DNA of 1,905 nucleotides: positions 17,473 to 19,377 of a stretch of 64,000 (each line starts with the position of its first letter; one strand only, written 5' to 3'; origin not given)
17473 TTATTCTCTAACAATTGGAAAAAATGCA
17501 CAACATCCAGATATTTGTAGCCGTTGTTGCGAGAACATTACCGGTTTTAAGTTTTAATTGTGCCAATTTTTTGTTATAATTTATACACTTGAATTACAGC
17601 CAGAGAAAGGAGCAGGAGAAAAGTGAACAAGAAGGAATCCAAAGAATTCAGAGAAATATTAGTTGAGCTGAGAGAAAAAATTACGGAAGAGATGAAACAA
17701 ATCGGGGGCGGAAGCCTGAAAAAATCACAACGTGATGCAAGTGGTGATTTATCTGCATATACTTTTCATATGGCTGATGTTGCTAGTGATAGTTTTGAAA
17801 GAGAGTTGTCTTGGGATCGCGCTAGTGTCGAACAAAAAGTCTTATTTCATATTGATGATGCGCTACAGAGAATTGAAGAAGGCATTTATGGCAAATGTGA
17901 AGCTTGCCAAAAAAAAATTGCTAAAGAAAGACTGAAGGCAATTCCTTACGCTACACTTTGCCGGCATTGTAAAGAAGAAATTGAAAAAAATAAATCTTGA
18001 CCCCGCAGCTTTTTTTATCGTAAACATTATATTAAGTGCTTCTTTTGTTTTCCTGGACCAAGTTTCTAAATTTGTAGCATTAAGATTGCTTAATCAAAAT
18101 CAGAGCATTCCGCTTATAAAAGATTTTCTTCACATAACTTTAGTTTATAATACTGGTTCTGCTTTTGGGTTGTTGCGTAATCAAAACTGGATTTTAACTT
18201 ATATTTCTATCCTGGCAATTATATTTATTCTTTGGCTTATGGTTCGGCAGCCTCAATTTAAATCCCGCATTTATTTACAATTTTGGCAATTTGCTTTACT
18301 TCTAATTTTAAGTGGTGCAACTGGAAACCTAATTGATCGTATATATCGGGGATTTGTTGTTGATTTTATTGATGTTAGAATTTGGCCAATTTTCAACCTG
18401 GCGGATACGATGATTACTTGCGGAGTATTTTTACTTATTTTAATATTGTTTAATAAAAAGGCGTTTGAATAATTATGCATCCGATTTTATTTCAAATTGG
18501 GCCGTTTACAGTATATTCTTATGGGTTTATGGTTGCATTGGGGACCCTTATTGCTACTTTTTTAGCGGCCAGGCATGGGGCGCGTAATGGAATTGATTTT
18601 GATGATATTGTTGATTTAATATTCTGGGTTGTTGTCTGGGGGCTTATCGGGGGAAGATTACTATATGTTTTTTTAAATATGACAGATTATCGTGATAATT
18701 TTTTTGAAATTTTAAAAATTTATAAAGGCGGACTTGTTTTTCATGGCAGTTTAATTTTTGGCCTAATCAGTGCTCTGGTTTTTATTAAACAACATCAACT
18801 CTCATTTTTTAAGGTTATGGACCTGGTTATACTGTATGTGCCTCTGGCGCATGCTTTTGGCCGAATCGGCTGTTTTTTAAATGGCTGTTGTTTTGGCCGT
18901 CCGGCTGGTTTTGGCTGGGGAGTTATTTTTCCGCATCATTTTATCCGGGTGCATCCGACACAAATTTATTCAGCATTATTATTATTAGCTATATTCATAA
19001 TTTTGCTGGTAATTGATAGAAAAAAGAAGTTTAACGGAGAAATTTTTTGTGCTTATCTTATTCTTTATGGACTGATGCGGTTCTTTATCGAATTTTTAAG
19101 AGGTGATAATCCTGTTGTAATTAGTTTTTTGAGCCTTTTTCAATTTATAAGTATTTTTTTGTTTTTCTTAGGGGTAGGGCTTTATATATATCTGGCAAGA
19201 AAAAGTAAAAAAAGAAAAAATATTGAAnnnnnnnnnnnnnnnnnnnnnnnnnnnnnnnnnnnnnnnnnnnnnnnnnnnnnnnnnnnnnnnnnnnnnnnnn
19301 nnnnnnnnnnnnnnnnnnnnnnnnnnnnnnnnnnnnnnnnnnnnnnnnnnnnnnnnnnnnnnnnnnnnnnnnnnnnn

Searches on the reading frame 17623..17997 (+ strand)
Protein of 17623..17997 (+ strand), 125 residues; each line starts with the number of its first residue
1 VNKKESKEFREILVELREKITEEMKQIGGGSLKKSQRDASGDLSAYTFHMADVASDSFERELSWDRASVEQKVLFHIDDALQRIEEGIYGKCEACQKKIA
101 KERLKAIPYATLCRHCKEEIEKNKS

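Call 59: search_protein_families(library=pfam, proteins=[window:17623-17997:+], max_evalue=0.0001)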
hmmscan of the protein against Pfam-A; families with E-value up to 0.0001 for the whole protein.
window:17623-17997:+ (125 aa): 1 family
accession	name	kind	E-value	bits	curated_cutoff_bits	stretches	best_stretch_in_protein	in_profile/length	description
PF01258.23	zf-dskA_traR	-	2.3e-12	47.1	24.9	1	87-122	1-36/36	Prokaryotic dksA/traR C4-type zinc finger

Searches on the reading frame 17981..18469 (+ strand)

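Call 62: search_protein_families(library=pfam, proteins=[window:17981-18469:+], max_evalue=0.0001)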
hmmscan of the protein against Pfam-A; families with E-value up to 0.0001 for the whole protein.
window:17981-18469:+ (163 aa): 1 family
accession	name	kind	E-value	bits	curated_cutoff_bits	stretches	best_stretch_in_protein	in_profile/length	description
PF01252.23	Peptidase_A8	-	1.5e-37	129.4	25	1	20-157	3-141/142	Signal peptidase (SPase) II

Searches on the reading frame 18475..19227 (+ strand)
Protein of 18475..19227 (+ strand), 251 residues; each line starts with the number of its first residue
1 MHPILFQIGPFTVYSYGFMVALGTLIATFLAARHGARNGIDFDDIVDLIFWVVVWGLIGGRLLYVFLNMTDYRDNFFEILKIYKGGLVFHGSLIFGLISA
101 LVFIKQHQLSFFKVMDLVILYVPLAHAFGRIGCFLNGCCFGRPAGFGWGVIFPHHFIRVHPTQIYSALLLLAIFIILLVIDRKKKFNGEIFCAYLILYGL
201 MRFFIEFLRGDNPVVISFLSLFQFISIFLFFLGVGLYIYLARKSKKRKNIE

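Call 62: search_protein_families(library=pfam, proteins=[window:18475-19227:+], max_evalue=0.0001)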
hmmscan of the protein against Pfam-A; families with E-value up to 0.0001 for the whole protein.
window:18475-19227:+ (251 aa): 1 family
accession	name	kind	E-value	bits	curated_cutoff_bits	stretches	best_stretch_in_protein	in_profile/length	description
PF01790.23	LGT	-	3.2e-68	230.1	24.9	1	3-239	1-240/240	Prolipoprotein diacylglyceryl transferase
